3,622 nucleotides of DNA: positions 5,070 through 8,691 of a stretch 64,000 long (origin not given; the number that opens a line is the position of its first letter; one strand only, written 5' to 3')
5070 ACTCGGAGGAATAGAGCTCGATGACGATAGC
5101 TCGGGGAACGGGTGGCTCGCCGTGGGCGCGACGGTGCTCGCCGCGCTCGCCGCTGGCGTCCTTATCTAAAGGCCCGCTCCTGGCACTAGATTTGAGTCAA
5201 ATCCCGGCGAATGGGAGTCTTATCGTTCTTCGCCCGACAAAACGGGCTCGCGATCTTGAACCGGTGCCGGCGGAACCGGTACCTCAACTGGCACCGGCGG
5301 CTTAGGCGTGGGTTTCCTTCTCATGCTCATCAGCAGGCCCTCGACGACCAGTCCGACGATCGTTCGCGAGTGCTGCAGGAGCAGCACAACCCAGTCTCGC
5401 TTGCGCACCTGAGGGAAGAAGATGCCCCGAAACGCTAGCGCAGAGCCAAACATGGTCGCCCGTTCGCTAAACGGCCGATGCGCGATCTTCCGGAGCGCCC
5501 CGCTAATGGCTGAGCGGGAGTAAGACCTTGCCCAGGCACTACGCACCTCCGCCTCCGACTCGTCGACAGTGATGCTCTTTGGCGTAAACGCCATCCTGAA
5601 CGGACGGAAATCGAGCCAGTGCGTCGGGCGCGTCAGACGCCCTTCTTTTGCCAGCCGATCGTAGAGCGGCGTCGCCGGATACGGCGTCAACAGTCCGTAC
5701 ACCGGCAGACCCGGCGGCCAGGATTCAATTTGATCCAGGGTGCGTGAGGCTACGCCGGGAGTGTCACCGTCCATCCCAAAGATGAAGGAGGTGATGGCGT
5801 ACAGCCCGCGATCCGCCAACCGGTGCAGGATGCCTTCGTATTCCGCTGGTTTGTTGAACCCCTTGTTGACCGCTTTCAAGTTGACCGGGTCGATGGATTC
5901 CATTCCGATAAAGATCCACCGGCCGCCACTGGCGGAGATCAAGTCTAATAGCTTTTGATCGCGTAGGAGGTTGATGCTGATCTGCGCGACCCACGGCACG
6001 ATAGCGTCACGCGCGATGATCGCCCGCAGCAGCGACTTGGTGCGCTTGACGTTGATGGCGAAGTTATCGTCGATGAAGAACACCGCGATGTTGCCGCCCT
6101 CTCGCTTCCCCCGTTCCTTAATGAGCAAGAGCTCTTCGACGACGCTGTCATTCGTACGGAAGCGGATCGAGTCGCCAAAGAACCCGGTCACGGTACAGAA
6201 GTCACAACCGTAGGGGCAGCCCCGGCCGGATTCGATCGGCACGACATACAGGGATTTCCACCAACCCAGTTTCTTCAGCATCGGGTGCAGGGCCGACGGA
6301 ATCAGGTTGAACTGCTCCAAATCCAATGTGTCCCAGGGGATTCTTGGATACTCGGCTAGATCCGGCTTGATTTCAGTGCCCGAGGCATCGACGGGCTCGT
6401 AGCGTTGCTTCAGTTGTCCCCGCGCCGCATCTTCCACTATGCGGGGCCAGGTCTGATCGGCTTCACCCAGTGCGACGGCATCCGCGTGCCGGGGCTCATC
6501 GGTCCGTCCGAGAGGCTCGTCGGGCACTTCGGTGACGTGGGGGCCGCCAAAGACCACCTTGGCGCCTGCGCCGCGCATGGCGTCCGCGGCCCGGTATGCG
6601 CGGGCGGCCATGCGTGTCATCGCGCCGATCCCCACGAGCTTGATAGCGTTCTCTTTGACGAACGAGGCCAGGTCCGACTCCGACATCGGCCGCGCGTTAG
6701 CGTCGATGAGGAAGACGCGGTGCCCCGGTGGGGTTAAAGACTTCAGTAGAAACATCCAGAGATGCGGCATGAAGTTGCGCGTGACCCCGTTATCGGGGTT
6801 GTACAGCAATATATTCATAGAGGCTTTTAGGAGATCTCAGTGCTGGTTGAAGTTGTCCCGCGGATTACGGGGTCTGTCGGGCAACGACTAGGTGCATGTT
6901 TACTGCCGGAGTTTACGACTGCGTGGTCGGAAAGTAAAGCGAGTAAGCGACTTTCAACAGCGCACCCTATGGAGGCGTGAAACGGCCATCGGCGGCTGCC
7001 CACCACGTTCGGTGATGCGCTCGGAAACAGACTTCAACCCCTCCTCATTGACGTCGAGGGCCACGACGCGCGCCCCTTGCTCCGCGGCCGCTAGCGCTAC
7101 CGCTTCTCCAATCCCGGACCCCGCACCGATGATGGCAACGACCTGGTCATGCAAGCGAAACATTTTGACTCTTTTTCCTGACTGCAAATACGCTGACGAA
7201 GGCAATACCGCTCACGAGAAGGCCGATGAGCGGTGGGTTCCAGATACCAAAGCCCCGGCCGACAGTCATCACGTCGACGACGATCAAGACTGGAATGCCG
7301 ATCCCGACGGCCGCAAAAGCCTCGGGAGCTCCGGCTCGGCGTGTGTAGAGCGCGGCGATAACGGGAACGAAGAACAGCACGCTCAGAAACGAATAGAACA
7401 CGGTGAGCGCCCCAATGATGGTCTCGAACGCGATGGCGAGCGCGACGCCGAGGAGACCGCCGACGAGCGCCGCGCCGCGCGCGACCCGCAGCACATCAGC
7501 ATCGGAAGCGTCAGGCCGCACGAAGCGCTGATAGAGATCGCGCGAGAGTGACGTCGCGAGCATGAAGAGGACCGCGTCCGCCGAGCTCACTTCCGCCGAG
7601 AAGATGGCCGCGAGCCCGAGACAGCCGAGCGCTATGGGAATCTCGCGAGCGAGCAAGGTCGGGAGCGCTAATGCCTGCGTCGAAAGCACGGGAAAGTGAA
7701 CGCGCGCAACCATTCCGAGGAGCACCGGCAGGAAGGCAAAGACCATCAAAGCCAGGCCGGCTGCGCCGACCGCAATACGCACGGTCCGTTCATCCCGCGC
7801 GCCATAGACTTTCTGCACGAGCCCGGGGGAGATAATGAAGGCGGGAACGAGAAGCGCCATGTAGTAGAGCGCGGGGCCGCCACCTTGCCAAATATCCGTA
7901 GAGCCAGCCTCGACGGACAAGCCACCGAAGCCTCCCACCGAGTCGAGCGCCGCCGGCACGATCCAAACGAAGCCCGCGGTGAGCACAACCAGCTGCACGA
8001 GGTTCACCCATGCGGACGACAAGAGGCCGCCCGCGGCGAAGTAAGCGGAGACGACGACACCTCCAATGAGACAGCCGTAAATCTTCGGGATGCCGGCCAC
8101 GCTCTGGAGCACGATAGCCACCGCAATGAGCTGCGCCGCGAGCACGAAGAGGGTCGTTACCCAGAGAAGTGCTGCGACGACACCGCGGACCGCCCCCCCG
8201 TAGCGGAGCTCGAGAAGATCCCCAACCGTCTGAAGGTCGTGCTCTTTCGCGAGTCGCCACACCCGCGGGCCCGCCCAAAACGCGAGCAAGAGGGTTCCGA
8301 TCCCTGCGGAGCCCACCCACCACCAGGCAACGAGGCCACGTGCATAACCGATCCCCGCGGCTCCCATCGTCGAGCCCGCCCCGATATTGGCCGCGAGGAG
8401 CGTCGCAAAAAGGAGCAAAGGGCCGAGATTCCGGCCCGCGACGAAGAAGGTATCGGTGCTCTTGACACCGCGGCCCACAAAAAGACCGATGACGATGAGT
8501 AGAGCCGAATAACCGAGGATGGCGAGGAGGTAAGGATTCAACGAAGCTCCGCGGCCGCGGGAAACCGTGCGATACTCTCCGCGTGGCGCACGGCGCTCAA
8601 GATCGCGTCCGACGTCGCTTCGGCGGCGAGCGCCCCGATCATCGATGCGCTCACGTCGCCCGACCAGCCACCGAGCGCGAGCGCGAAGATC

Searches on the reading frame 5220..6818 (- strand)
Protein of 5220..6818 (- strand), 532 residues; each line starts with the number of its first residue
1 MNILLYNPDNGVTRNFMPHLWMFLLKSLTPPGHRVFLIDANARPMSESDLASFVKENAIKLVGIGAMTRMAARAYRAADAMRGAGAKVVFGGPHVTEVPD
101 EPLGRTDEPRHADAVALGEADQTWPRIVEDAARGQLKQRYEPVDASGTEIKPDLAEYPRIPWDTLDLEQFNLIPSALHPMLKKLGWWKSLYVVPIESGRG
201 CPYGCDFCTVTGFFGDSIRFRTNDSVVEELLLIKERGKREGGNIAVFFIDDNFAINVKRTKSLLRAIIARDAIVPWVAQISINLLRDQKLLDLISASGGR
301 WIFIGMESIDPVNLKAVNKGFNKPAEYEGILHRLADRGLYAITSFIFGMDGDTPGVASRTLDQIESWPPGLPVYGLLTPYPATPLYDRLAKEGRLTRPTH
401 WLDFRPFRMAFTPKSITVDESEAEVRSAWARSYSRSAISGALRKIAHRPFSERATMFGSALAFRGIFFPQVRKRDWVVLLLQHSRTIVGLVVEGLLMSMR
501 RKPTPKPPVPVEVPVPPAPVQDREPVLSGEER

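Call 11: search_protein_families(library=ncbifam, proteins=[window:5220-6818:-])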
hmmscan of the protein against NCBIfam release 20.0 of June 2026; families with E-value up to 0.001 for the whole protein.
window:5220-6818:- (532 aa): 18 families
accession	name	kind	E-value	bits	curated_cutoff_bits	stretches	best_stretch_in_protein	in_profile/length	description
TIGR02026.1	BchE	equivalog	6.1e-28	97.9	481.35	1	15-441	19-436/497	magnesium-protoporphyrin IX monomethyl ester anaerobic oxidative cyclase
TIGR04479.1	bcpD_PhpK_rSAM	subfamily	1.2e-21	76.7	600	1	192-371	241-413/504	PhpK family radical SAM P-methyltransferase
TIGR04072.2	rSAM_ladder_B12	equivalog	5.4e-20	71.4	360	1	27-400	27-383/443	lipid biosynthesis B12-binding/radical SAM protein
TIGR04014.1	B12_SAM_MJ_0865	equivalog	2.2e-19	69.6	360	1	80-387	63-356/434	methyl-coenzyme M reductase glutamine C-methyltransferase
TIGR03471.1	HpnJ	equivalog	2.5e-19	69.5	577.6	1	37-398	49-396/472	hopanoid biosynthesis associated radical SAM protein HpnJ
TIGR04295.1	B12_rSAM_oligo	hypoth_equivalog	2e-16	59.7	400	1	25-388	32-383/422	TIGR04295 family B12-binding domain-containing radical SAM protein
NF050148.1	rSAM_ApyD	equivalog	3e-16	59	750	1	78-391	94-395/645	RiPP biosynthesis radical SAM protein ApyD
TIGR04013.1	B12_SAM_MJ_1487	hypoth_equivalog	6.3e-16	58.2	251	1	52-365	36-331/382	TIGR04013 family B12-binding domain/radical SAM domain-containing protein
TIGR04367.1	HpnR_B12_rSAM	equivalog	4.9e-15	55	650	1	192-387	186-371/490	hopanoid C-3 methylase HpnR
NF038361.1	rSAM_Sden_1168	equivalog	3.5e-12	45.6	575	1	191-366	281-450/560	Sden_1168 family B12-binding radical SAM P-methyltransferase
NF033070.1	rSAM_AprD4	equivalog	2.4e-11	43.2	500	1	194-388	198-389/456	AprD4 family radical SAM diol-dehydratase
NF033712.0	B12_rSAM_KedN5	subfamily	9.1e-10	37.4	700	1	86-377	92-380/624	KedN5 family methylcobalamin-dependent radical SAM C-methyltransferase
TIGR03975.1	rSAM_ocin_1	subfamily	6.4e-09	34.9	281.85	1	85-322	157-386/606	RiPP maturation radical SAM C-methyltransferase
TIGR04385.1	B12_rSAM_cofa1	equivalog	1.1e-08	34.8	450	1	161-355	164-352/438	B12 lower ligand biosynthesis radical SAM protein BzaD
NF045585.1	rSAM_slr0320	equivalog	4.6e-08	32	775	1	191-321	234-362/511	photosystem II high light acclimation radical SAM protein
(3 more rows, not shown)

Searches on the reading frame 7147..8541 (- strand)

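Call 11: search_protein_families(library=ncbifam, proteins=[window:7147-8541:-])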
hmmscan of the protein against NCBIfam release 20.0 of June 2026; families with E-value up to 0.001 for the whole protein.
window:7147-8541:- (464 aa): 7 families
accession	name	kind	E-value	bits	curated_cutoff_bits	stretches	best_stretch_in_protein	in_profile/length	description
TIGR00813.1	sss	superfamily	1.8e-36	126.1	184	1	32-415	1-411/411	sodium/solute symporter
TIGR02119.1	panF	equivalog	3.6e-23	82.3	328.05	1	6-449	5-462/471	sodium/pantothenate symporter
NF007790.0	PRK10484.1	equivalog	2.7e-20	72.7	401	2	240-426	264-455/527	solute:sodium symporter family transporter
TIGR02121.1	Na_Pro_sym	equivalog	9.6e-19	67.4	515.5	1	6-458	5-472/488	sodium/proline symporter PutP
TIGR03648.1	Na_symport_lg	subfamily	2.1e-15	56.2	320.75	2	13-198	10-188/547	VC_2705 family sodium/solute symporter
NF011948.0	PRK15419.1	equivalog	1.4e-05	24.2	955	1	308-423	329-445/502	sodium/proline symporter PutP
NF009135.0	PRK12488.1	subfamily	3.9e-05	22.4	850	0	323-379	373-430/549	cation/acetate symporter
